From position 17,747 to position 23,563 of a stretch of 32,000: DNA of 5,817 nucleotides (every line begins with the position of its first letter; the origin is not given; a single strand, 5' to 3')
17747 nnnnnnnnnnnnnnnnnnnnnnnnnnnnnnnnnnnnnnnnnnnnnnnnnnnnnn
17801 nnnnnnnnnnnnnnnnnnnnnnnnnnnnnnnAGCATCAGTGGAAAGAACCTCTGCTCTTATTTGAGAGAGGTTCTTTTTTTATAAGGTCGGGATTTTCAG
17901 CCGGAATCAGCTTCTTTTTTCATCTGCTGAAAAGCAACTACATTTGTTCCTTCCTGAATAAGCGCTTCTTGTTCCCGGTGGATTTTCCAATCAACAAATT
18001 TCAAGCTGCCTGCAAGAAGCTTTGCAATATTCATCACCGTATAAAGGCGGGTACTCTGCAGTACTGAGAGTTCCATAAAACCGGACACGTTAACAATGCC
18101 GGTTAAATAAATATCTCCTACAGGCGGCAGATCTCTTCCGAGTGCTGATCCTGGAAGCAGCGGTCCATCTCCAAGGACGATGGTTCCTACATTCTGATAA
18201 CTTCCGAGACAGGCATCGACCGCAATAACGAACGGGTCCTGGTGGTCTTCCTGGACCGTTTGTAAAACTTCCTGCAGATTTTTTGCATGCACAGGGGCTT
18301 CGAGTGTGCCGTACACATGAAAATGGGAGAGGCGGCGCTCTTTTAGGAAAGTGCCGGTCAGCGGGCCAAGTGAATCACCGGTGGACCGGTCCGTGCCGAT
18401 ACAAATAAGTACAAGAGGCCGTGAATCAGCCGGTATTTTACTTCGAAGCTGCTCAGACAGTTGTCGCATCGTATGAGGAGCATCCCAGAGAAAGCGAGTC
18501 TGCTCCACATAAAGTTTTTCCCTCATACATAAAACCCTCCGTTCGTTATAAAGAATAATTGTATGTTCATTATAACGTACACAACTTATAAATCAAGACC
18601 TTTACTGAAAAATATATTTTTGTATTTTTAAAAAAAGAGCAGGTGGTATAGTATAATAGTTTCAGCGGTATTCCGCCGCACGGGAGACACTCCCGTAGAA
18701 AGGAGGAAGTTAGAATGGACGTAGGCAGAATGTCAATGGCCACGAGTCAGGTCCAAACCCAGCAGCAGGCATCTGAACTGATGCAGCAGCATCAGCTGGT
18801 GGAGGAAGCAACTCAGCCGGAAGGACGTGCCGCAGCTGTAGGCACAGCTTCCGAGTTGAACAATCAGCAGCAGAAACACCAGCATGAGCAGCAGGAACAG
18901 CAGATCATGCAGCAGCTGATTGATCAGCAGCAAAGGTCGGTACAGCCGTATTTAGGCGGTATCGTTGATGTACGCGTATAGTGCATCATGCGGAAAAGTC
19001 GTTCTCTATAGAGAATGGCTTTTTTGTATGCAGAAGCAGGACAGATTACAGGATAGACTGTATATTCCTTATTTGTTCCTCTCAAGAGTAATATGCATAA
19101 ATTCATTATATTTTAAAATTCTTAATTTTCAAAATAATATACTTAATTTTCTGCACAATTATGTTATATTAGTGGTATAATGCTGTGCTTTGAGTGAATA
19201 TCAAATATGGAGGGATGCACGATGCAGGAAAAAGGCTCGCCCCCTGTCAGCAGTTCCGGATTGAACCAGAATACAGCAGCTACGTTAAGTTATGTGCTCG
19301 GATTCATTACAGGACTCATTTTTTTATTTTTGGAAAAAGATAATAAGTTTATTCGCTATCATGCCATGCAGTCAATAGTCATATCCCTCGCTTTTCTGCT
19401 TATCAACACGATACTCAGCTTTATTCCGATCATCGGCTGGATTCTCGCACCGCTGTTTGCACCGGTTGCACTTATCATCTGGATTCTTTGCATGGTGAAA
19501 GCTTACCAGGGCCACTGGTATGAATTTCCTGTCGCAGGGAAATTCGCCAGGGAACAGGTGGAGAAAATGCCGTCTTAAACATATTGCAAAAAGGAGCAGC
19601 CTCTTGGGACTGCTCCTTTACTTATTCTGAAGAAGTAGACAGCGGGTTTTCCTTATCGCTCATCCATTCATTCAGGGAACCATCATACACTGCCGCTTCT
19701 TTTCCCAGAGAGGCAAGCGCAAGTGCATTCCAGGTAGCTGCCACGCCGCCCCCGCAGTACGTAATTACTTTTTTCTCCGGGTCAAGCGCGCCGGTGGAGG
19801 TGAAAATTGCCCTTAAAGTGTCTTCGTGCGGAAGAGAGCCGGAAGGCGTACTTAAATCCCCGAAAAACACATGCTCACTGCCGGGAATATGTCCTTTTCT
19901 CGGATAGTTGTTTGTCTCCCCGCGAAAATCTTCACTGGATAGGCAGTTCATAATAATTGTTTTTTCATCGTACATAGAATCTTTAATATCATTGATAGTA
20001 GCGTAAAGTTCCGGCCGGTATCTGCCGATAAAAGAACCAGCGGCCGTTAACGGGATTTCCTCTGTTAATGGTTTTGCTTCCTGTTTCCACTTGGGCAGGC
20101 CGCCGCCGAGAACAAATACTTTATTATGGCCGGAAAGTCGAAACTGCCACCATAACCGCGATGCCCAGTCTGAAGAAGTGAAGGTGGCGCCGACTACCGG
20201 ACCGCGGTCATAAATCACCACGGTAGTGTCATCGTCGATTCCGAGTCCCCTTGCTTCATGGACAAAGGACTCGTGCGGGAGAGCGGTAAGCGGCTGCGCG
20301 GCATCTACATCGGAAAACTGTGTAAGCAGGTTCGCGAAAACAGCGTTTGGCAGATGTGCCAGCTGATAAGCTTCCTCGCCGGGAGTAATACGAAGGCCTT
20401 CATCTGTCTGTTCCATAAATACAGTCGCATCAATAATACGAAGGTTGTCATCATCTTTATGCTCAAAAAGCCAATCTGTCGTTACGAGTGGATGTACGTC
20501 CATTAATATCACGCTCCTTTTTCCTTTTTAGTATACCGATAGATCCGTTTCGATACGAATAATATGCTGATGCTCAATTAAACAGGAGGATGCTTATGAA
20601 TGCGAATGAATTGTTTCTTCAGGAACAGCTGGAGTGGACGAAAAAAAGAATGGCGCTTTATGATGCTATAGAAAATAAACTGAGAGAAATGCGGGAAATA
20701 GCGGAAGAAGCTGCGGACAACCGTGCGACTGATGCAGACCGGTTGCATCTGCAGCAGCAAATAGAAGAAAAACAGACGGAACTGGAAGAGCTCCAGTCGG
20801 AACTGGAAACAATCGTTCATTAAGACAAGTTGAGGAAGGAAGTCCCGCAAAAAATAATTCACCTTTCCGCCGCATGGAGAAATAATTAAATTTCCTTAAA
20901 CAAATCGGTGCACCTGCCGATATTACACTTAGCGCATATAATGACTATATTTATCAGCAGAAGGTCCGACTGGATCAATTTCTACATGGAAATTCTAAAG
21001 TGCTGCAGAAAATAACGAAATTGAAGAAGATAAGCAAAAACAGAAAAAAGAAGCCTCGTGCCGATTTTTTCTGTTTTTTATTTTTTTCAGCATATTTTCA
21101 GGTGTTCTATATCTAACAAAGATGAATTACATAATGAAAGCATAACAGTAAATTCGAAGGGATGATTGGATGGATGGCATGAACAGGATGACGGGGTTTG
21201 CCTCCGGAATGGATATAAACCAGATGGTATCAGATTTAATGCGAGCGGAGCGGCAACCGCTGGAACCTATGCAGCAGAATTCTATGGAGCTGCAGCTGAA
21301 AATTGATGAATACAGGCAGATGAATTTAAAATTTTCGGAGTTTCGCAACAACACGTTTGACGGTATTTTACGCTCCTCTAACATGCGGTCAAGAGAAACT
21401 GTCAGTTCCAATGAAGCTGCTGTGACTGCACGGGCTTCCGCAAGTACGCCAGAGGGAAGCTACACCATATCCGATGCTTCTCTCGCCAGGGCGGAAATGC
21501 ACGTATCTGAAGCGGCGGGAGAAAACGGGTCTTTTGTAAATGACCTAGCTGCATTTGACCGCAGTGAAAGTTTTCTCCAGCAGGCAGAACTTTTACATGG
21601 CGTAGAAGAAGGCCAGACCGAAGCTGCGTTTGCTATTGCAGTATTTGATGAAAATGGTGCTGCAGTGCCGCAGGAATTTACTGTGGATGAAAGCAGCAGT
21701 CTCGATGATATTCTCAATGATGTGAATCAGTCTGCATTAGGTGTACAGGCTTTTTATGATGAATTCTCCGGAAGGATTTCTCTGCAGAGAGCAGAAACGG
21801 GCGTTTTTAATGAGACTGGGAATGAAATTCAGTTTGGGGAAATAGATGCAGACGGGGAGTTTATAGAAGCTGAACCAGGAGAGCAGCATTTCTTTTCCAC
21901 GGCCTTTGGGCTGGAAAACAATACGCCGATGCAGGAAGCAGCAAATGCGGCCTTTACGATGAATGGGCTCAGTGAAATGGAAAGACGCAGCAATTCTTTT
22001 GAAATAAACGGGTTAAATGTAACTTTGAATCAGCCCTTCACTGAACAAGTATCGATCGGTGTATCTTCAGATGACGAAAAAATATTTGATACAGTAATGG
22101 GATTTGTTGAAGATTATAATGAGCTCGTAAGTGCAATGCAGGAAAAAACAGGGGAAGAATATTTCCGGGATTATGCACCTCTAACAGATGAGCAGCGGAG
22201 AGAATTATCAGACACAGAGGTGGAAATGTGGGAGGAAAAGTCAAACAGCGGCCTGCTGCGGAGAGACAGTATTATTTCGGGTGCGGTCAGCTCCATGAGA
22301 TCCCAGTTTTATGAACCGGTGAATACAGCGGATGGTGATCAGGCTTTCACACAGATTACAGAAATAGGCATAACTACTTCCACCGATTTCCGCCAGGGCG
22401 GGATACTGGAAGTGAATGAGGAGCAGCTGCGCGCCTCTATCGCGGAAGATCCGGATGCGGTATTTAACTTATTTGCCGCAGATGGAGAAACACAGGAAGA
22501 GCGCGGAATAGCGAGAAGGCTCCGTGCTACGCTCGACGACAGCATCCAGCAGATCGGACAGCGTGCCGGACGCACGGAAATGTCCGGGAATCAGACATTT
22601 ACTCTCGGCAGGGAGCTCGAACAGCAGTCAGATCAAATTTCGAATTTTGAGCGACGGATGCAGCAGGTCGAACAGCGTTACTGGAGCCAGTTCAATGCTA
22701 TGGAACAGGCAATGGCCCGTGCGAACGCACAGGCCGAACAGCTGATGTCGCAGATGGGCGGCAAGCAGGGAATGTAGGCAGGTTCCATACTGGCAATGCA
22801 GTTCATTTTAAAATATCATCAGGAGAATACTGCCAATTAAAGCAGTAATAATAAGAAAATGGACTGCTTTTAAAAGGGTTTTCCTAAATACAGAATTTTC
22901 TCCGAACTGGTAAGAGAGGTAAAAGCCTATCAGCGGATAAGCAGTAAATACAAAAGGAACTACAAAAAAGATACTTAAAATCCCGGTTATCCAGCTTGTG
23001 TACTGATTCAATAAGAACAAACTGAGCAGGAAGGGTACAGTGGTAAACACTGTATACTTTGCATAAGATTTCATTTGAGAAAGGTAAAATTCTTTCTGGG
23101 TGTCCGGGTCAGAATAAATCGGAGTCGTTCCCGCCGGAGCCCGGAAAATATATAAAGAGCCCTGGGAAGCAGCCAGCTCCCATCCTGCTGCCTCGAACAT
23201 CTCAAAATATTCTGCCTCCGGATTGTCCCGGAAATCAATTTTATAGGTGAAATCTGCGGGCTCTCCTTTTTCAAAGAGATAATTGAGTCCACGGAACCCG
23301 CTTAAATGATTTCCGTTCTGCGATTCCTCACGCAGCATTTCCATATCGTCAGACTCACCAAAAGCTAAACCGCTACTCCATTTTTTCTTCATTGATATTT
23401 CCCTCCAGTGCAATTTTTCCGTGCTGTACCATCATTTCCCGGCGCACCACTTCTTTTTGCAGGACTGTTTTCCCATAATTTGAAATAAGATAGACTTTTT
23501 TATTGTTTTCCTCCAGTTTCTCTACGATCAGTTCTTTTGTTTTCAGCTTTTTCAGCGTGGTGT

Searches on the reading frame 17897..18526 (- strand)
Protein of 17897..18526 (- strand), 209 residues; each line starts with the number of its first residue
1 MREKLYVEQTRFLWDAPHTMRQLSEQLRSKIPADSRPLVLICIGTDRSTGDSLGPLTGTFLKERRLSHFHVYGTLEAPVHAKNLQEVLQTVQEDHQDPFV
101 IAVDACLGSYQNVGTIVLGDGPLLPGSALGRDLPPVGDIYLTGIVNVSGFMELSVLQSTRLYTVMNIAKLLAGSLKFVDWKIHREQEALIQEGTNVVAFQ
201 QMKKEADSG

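Call 10: search_protein_families(library=pfam, proteins=[window:17897-18526:-])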
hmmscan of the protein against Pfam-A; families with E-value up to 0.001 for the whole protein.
window:17897-18526:- (209 aa): 1 family
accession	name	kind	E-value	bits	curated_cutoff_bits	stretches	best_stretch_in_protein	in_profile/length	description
PF06866.16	DUF1256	-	8e-61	204.7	27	1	17-172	7-162/164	Protein of unknown function (DUF1256)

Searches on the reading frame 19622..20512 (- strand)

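Call 10: search_protein_families(library=pfam, proteins=[window:19622-20512:-])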
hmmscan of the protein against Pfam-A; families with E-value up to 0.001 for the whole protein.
window:19622-20512:- (296 aa): 1 family
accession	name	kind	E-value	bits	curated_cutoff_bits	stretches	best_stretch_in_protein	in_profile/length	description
PF00581.25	Rhodanese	-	2.9e-25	89.1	22.2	2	179-285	8-101/102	Rhodanese-like domain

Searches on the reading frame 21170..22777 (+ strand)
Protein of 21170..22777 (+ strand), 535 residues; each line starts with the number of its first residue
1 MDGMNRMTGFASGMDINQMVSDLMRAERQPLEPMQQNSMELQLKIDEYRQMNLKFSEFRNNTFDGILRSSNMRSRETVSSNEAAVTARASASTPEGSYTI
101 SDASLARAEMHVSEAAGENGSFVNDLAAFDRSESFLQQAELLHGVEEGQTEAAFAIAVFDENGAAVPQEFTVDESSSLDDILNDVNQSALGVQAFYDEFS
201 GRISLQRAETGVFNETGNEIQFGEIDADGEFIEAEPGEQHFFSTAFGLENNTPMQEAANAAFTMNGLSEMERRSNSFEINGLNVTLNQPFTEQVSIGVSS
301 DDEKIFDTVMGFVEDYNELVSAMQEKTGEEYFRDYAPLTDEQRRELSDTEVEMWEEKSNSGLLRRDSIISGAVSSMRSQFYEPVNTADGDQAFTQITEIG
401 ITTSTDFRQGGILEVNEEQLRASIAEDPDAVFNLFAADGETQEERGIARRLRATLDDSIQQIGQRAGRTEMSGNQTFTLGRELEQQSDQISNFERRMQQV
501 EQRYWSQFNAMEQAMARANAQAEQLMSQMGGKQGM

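Call 10: search_protein_families(library=pfam, proteins=[window:21170-22777:+])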
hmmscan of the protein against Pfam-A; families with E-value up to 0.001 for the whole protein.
window:21170-22777:+ (535 aa): 2 families
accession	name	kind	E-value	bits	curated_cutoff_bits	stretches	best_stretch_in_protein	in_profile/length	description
PF07195.17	FliD_C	-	1.3e-52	179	25.4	1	257-519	1-235/236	Flagellar hook-associated protein 2 C-terminus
PF02465.23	FliD_N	-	8.3e-22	78.1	24.8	1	12-108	1-96/97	Flagellar hook-associated protein 2 N-terminus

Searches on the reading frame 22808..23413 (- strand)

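Call 10: search_protein_families(library=pfam, proteins=[window:22808-23413:-])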
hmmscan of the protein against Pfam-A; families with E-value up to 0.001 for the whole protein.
window:22808-23413:- (201 aa): 1 family
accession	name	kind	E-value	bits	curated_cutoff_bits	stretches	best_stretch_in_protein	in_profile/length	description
PF11193.13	DUF2812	-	5.4e-23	81.8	27.8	1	23-118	5-106/110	Protein of unknown function (DUF2812)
